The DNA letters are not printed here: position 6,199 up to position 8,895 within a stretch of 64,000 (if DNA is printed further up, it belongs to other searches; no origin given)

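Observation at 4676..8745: FGGY sugar kinase divergent from a one-ORF fusion of class II aldolase and a GSA-aminomutase-like aminotransferase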

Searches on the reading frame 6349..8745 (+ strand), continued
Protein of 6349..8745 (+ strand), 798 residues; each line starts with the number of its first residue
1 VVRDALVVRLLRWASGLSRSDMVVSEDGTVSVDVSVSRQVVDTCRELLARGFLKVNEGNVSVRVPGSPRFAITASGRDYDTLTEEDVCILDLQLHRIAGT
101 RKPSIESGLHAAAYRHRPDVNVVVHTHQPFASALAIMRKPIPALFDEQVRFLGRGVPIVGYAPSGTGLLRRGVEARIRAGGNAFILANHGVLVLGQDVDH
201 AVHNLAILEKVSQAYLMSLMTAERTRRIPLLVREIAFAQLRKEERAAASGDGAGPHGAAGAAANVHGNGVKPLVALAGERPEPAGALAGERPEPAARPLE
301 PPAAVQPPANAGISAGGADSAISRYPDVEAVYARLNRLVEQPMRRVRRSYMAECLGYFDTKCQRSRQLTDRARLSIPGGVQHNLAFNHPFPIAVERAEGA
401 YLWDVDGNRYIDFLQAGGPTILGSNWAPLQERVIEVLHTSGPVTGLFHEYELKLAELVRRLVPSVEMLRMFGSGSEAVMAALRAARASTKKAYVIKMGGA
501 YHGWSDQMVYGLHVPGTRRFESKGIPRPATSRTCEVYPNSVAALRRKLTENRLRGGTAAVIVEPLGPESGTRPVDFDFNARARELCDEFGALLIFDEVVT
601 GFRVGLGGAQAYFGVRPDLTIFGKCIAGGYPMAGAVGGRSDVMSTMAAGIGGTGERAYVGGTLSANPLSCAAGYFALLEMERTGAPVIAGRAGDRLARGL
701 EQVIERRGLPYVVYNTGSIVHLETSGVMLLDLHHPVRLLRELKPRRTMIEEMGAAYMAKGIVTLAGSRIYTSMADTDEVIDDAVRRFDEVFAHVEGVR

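Call 45: search_protein_families(library=ncbifam, proteins=[L083:12678-14111:+, L048:15279-17012:+, L083:11860-12633:+, L083:11126-11773:+, L050:9271-9900:-, L084:15772-17175:+, L001:12430-13848:+, L001:14704-15378:+], max_evalue=0.00001)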
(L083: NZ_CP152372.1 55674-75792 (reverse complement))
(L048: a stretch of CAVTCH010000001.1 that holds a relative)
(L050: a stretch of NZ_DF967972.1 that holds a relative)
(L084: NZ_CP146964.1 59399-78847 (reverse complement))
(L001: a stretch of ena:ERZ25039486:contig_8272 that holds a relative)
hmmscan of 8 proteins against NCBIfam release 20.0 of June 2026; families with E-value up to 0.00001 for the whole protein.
L083:12678-14111:+ (477 aa): 41 families (the best 25 are shown)
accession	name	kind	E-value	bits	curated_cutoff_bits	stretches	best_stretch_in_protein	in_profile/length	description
NF045701.1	BenzalDHMdlD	equivalog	9.3e-116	387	550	1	9-443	4-432/436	NAD(P)-dependent benzaldehyde dehydrogenase MdlD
NF006916.0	PRK09407.1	equivalog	2.8e-77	260.5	521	1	9-453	53-500/526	succinic semialdehyde dehydrogenase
NF010000.0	PRK13473.1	subfamily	7e-66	222.8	615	1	29-443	56-470/475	aminobutyraldehyde dehydrogenase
TIGR01780.1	SSADH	subfamily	2.4e-63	214.6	646.35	1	108-437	111-444/448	succinate-semialdehyde dehydrogenase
TIGR03216.1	OH_muco_semi_DH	equivalog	7e-58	196.4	693.25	1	30-442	55-476/481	2-hydroxymuconic semialdehyde dehydrogenase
TIGR01804.1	BADH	equivalog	1.1e-57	195.6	668.6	1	106-439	125-465/467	betaine-aldehyde dehydrogenase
NF045736.1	PaDhStyDRhodo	equivalog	6.5e-55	186.5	800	1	34-443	63-475/479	phenylacetaldehyde dehydrogenase StyD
NF009725.0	PRK13252.1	equivalog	7.1e-55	186.3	593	1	113-443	141-477/488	betaine-aldehyde dehydrogenase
TIGR02299.1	HpaE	equivalog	6.8e-54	183.2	638.35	1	110-443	131-474/488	5-carboxymethyl-2-hydroxymuconate semialdehyde dehydrogenase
NF007497.0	PRK10090.1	equivalog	6.8e-53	180.1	500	1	122-439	150-471/480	aldehyde dehydrogenase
TIGR04284.1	aldehy_Rv0768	hypoth_equivalog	5.9e-52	177.2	775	1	31-442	57-475/480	aldehyde dehydrogenase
NF045735.1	PaDhStyDPseudo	equivalog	1.4e-51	175.7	850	1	105-443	137-479/483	phenylacetaldehyde dehydrogenase StyD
NF002852.0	PRK03137.1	subfamily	1.9e-51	175.5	648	1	28-430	89-496/514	L-glutamate gamma-semialdehyde dehydrogenase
NF006915.0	PRK09406.1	equivalog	2.2e-48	165.3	730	1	10-443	21-454/457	NADP-dependent succinic semialdehyde dehydrogenase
NF042989.1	AldDh_AldH_Clos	equivalog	2.8e-48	164.8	800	1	80-444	90-456/458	aldehyde dehydrogenase AldH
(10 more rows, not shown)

L048:15279-17012:+ (577 aa): 42 families (the best 25 are shown)
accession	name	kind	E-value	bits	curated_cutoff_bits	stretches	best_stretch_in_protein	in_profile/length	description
NF006916.0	PRK09407.1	equivalog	2.3e-229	762.3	521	1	62-574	13-524/526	succinic semialdehyde dehydrogenase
NF010000.0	PRK13473.1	subfamily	2.3e-104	349.7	615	1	82-540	15-470/475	aminobutyraldehyde dehydrogenase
TIGR01780.1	SSADH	subfamily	8.4e-104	347.9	646.35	1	90-536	3-446/448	succinate-semialdehyde dehydrogenase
TIGR01804.1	BADH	equivalog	6.6e-100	334.8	668.6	1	86-537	15-466/467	betaine-aldehyde dehydrogenase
NF045735.1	PaDhStyDPseudo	equivalog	2.4e-96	323.3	850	1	82-540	16-479/483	phenylacetaldehyde dehydrogenase StyD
NF009725.0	PRK13252.1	equivalog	1.1e-94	317.6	593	1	84-540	22-477/488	betaine-aldehyde dehydrogenase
NF006915.0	PRK09406.1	equivalog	6.9e-93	312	730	1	86-540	3-454/457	NADP-dependent succinic semialdehyde dehydrogenase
NF045736.1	PaDhStyDRhodo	equivalog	2.4e-88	296.8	800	1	90-540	24-475/479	phenylacetaldehyde dehydrogenase StyD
NF042989.1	AldDh_AldH_Clos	equivalog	2.1e-87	293.8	800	1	86-540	3-455/458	aldehyde dehydrogenase AldH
TIGR02299.1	HpaE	equivalog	2.9e-87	293.3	638.35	1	88-541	20-475/488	5-carboxymethyl-2-hydroxymuconate semialdehyde dehydrogenase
NF007497.0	PRK10090.1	equivalog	8.6e-86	288.6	500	1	86-540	24-475/480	aldehyde dehydrogenase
NF052305.1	DioxValDhHalo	equivalog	4.8e-85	286.3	750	1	94-541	31-480/483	2,5-dioxovalerate dehydrogenase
NF040648.1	lactal_redase_Meth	equivalog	7.1e-84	282.4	650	1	85-525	12-445/463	lactaldehyde dehydrogenase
NF008415.0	PRK11241.1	equivalog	1.6e-83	281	828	1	80-538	22-476/482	NADP-dependent succinate-semialdehyde dehydrogenase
NF042993.1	AlphKGSA_gudD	equivalog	4e-83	279.8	770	1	94-540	30-478/481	alpha-ketoglutaric semialdehyde dehydrogenase GucD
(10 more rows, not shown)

L083:11860-12633:+ (257 aa): 206 families (the best 25 are shown)
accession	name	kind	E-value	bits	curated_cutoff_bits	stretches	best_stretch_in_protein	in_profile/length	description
NF004825.0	PRK06181.1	equivalog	1.8e-41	142.2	215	1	2-243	3-255/268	SDR family oxidoreductase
NF005437.0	PRK07024.1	equivalog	7.4e-39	133.7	266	1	5-249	4-248/259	SDR family oxidoreductase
NF005495.0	PRK07109.1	subfamily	7.1e-35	120.8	264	1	3-220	6-232/334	SDR family oxidoreductase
NF005559.1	PRK07231.1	subfamily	9.3e-34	117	215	1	3-194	2-193/249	glucose 1-dehydrogenase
NF005681.0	PRK07478.1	subfamily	1.6e-33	116.2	267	1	2-193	3-196/254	SDR family oxidoreductase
NF004791.0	PRK06138.1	equivalog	2.8e-33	115.3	312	1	1-191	1-190/252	SDR family oxidoreductase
TIGR03971.1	SDR_subfam_1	subfamily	3.7e-31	108.4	300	1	4-205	2-216/271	mycofactocin-coupled SDR family oxidoreductase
NF052558.1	MBtsdlDhBudC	equivalog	1.2e-30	106.9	270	1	3-194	1-189/250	meso-2,3-butanediol dehydrogenase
NF006114.0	PRK08263.1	subfamily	2e-30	106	290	1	5-193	3-188/280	short chain dehydrogenase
NF006099.0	PRK08251.1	equivalog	1.2e-29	103.3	253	1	5-246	4-248/250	SDR family oxidoreductase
NF053807.1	RhamDHLra1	equivalog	1.6e-29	103.4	400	1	4-195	3-196/252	L-rhamnose 1-dehydrogenase Lra1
NF005539.0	PRK07201.1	equivalog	6.4e-29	101.2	549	1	4-218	369-586/657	SDR family oxidoreductase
NF009468.0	PRK12826.1-4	equivalog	1.3e-28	100.4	318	1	2-196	4-199/256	SDR family oxidoreductase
NF009466.0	PRK12826.1-2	subfamily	1.8e-28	99.6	222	1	5-193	3-193/248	3-oxoacyl-ACP reductase FabG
TIGR01830.1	3oxo_ACP_reduc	equivalog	1.9e-28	99.8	297.75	1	8-193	1-187/239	3-oxoacyl-[acyl-carrier-protein] reductase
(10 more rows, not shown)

L083:11126-11773:+ (215 aa): 0 families

L050:9271-9900:- (209 aa): 12 families
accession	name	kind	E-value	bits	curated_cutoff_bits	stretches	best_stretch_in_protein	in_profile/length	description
TIGR03384.1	betaine_BetI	equivalog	2.2e-09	37.3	201.3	1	12-132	10-131/189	choline-binding transcriptional repressor BetI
NF051852.1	efflux_TF_MtrR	exception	2.5e-09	37.2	280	1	12-181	12-186/205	multidrug efflux system transcriptional repressor MtrR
NF007949.0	PRK10668.1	equivalog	3.4e-09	36.5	271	1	12-88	13-89/216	multidrug efflux transporter transcriptional repressor AcrR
NF007430.0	PRK09975.1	equivalog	8.7e-09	34.8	274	1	13-181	14-186/220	acrEF/envCD operon transcriptional regulator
NF041196.1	ScbR_bind_reg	equivalog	1.2e-08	35.3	150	1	12-168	8-161/191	ScbR family autoregulator-binding transcription factor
NF001978.0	PRK00767.1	equivalog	1.5e-08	34.6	118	1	12-193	11-185/197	transcriptional regulator BetI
NF010319.1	PRK13756.1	equivalog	8.8e-08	32.2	265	1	12-72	4-64/199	tetracycline resistance transcriptional repressor TetR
NF050111.1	TransRegSACE7040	equivalog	5.4e-07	29.7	250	1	12-104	3-94/186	SACE_7040 family transcriptional regulator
NF053878.1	FATransRegFadRBac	equivalog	5.4e-07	29.6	200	1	13-193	6-186/190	fatty acid metabolism transcriptional regulator FadR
NF038211.1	MFT_alt_reg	equivalog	9.4e-07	29.4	285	1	15-69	6-60/193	mycofactocin system transcriptional regulator MftR2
NF053731.1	TransRegFasRMycb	equivalog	3.9e-06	26.8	330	1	12-173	13-169/199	HTH-type transcriptional activator FasR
NF051457.1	acryl_TF_AcuR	equivalog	5.4e-06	25.8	247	1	8-89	15-96/204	acrylate utilization transcriptional regulator AcuR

L084:15772-17175:+ (467 aa): 40 families (the best 25 are shown)
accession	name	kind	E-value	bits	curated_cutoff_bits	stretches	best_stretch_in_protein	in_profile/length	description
NF045701.1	BenzalDHMdlD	equivalog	4.6e-98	328.7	550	1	3-440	5-434/436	NAD(P)-dependent benzaldehyde dehydrogenase MdlD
NF040648.1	lactal_redase_Meth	equivalog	8.9e-49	166.7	650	1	28-433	56-455/463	lactaldehyde dehydrogenase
NF006916.0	PRK09407.1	equivalog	4.2e-48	164.2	521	1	24-438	75-490/526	succinic semialdehyde dehydrogenase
NF010000.0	PRK13473.1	subfamily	9e-46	156.5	615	1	106-439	136-471/475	aminobutyraldehyde dehydrogenase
NF007497.0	PRK10090.1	equivalog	1e-44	153.2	500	1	104-434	138-471/480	aldehyde dehydrogenase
TIGR01804.1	BADH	equivalog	7.8e-43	146.6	668.6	1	27-433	57-464/467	betaine-aldehyde dehydrogenase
TIGR01780.1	SSADH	subfamily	1.7e-40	139.3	646.35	1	18-433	32-445/448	succinate-semialdehyde dehydrogenase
NF040792.1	glyc_ald_dh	equivalog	1.7e-37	129.5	760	1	17-402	50-437/488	D-glyceraldehyde dehydrogenase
TIGR03216.1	OH_muco_semi_DH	equivalog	1.6e-36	125.9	693.25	1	29-429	61-468/481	2-hydroxymuconic semialdehyde dehydrogenase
NF009725.0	PRK13252.1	equivalog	5.3e-36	124.1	593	1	34-446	73-485/488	betaine-aldehyde dehydrogenase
NF002852.0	PRK03137.1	subfamily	2.2e-35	122.4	648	1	7-426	75-497/514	L-glutamate gamma-semialdehyde dehydrogenase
NF008415.0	PRK11241.1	equivalog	4.6e-34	117.9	828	1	104-432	142-472/482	NADP-dependent succinate-semialdehyde dehydrogenase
NF040869.1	G3PDH_Arch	equivalog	1.4e-32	113.1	780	1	104-421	154-472/502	NADP-dependent glyceraldehyde-3-phosphate dehydrogenase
TIGR03374.1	ABALDH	equivalog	1.7e-32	112.9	909.3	1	105-433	134-464/472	aminobutyraldehyde dehydrogenase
TIGR02299.1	HpaE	equivalog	6.5e-32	110.7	638.35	1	104-444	131-480/488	5-carboxymethyl-2-hydroxymuconate semialdehyde dehydrogenase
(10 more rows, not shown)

L001:12430-13848:+ (472 aa): 2 families
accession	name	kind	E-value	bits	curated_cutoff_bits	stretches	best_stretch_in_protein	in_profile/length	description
NF002022.0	PRK00843.1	equivalog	1.9e-36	125.8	413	1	77-324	52-295/350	NAD(P)-dependent glycerol-1-phosphate dehydrogenase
NF006941.0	PRK09423.1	subfamily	2.1e-09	36.7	336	1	105-274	74-253/367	glycerol dehydrogenase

L001:14704-15378:+ (224 aa): 0 families

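Call 50: search_protein_families(library=ncbifam, proteins=[L050:9986-10672:+, L084:7634-8533:+], max_evalue=0.00001)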
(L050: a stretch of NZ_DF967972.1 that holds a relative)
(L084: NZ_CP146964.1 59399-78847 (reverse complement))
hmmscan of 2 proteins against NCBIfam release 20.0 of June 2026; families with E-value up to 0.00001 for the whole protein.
L050:9986-10672:+ (228 aa): 29 families (the best 25 are shown)
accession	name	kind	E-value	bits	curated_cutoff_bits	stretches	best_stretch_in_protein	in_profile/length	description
NF005123.0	PRK06557.1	subfamily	1.1e-36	126.6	251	1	4-189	9-195/223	L-ribulose-5-phosphate 4-epimerase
NF005302.0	PRK06833.1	equivalog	1.9e-35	122.3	264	1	8-189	7-186/214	L-fuculose-phosphate aldolase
NF053831.1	RU1PAldHalo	equivalog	9.8e-34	116.6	300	1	6-189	4-182/208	ribulose-1-phosphate aldolase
NF005984.0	PRK08087.1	subfamily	1.3e-31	110.1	264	1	7-191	6-188/215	L-fuculose-phosphate aldolase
TIGR01086.1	fucA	equivalog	4.1e-29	101.9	400.25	1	7-193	5-189/214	L-fuculose-phosphate aldolase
NF043034.1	OxoTetrPhDc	equivalog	4.5e-27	95.2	250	1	7-188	5-187/205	3-oxo-tetronate 4-phosphate decarboxylase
NF040649.1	FucA_Meth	equivalog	7.3e-26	91.2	250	1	8-186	3-174/179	L-fuculose phosphate aldolase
NF006208.0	PRK08333.1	equivalog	2.3e-25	89.4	267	1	7-187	5-182/189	aldolase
TIGR03328.1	salvage_mtnB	equivalog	3.7e-25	88.6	137.05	1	13-107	3-97/194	methylthioribulose 1-phosphate dehydratase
NF006047.0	PRK08193.1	subfamily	7.8e-25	87.8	257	1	4-199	2-209/231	L-ribulose-5-phosphate 4-epimerase AraD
NF006672.0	PRK09220.1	equivalog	6e-24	84.6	226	1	8-108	12-111/209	methylthioribulose 1-phosphate dehydratase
NF004527.0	PRK05874.1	equivalog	7.7e-24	84.4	308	1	5-181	5-181/218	L-fuculose-phosphate aldolase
NF009003.0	PRK12348.1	subfamily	1.6e-22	80.2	331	1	6-191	3-198/228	L-ribulose-5-phosphate 4-epimerase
NF005068.0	PRK06486.1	equivalog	1.1e-20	74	269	1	30-225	50-248/262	aldolase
TIGR00760.1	araD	equivalog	1.7e-20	73.2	389.1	1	6-191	4-199/228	L-ribulose-5-phosphate 4-epimerase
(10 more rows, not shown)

L084:7634-8533:+ (299 aa): 29 families (the best 25 are shown)
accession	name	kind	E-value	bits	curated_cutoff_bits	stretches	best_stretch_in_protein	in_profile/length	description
NF005123.0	PRK06557.1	subfamily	1.4e-35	123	251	1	5-186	11-196/223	L-ribulose-5-phosphate 4-epimerase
NF005302.0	PRK06833.1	equivalog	2e-29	102.6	264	1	6-182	6-183/214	L-fuculose-phosphate aldolase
NF006047.0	PRK08193.1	subfamily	3.6e-28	98.7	257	1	4-107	3-107/231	L-ribulose-5-phosphate 4-epimerase AraD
NF053831.1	RU1PAldHalo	equivalog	1.9e-27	96.1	300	1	25-183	22-180/208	ribulose-1-phosphate aldolase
NF006413.0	PRK08660.1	equivalog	2.3e-27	96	203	1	8-184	4-176/184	aldolase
NF040649.1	FucA_Meth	equivalog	2.7e-26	92.6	250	1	12-185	8-176/179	L-fuculose phosphate aldolase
NF009003.0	PRK12348.1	subfamily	3.5e-26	92.3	331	1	5-106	3-105/228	L-ribulose-5-phosphate 4-epimerase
NF043034.1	OxoTetrPhDc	equivalog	5.4e-25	88.4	250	1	3-184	2-187/205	3-oxo-tetronate 4-phosphate decarboxylase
NF006208.0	PRK08333.1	equivalog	3.3e-24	85.6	267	1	7-187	6-185/189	aldolase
NF005984.0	PRK08087.1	subfamily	3.8e-24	85.7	264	1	1-178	1-177/215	L-fuculose-phosphate aldolase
TIGR00760.1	araD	equivalog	4.4e-24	85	389.1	1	5-107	4-107/228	L-ribulose-5-phosphate 4-epimerase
NF009002.0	PRK12347.1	subfamily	2.1e-21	76.2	386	1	5-106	4-107/231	L-ribulose-5-phosphate 4-epimerase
TIGR03328.1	salvage_mtnB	equivalog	2.4e-21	76.1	137.05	1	11-110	2-102/194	methylthioribulose 1-phosphate dehydratase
NF009625.0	PRK13145.1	equivalog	3.1e-21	76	369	1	4-102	6-105/235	L-ribulose-5-phosphate 4-epimerase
NF006672.0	PRK09220.1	equivalog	3.8e-21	75.4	226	1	4-108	10-113/209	methylthioribulose 1-phosphate dehydratase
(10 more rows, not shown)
